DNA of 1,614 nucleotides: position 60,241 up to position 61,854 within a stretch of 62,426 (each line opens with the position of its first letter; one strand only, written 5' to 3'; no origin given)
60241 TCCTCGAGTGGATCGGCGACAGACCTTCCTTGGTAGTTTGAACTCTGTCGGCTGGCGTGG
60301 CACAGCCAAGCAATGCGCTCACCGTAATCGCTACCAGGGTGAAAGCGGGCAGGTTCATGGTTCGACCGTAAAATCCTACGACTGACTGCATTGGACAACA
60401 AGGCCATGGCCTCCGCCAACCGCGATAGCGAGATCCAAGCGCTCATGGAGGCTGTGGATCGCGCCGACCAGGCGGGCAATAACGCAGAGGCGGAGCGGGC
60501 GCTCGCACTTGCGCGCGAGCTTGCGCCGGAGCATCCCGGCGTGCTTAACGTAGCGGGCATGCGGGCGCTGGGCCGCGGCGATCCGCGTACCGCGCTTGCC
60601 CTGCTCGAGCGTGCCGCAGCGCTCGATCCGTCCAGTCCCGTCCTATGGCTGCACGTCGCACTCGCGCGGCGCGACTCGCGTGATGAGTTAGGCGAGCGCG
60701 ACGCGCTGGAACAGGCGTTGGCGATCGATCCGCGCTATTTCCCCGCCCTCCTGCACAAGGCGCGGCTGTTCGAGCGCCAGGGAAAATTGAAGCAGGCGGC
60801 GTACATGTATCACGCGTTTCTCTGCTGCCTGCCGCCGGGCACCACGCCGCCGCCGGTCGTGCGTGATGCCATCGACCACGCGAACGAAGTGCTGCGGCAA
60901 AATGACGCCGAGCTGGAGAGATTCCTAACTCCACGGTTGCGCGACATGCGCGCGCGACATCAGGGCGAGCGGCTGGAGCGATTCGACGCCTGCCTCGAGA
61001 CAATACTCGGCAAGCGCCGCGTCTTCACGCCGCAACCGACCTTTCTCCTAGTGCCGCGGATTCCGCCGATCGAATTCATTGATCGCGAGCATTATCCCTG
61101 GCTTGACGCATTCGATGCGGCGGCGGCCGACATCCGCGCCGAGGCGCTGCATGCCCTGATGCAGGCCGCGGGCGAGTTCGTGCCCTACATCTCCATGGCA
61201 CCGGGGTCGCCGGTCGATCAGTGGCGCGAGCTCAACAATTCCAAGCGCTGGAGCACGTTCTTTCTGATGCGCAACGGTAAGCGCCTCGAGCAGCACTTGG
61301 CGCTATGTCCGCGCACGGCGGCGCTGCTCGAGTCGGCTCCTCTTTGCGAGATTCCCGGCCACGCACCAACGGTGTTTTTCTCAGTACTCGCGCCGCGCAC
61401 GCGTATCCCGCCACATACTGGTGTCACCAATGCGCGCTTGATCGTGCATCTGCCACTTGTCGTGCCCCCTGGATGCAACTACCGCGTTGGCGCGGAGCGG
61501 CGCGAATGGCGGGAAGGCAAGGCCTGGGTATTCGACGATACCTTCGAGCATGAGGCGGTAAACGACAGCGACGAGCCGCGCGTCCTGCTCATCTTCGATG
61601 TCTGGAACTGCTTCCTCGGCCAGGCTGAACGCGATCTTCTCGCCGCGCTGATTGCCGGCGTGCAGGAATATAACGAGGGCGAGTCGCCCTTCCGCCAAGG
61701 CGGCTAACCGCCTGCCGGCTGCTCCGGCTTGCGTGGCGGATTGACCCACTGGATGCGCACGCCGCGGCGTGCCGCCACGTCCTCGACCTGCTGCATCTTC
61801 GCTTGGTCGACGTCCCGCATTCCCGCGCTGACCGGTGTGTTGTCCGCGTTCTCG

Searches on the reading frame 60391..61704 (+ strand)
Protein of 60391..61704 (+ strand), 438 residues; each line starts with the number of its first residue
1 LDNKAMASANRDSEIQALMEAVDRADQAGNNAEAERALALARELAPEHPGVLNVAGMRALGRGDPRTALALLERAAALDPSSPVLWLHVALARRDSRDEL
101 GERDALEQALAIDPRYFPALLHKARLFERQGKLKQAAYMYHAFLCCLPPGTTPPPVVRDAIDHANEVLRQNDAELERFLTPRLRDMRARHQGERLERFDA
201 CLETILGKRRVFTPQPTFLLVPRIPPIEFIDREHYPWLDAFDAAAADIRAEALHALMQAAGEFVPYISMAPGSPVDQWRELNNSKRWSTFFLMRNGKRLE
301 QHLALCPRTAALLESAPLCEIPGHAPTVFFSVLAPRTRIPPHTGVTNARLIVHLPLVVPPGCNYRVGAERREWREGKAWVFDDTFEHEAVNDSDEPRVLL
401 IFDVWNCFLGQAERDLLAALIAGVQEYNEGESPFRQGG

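Call 51: search_protein_families(library=pfam, proteins=[window:60391-61704:+], max_evalue=0.00001)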
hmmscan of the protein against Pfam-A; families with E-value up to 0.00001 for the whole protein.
window:60391-61704:+ (438 aa): 1 family
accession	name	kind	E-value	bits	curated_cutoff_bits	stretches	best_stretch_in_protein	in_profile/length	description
PF05118.21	Asp_Arg_Hydrox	-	1.1e-45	155.8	22.6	1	246-406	5-156/157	Aspartyl/Asparaginyl beta-hydroxylase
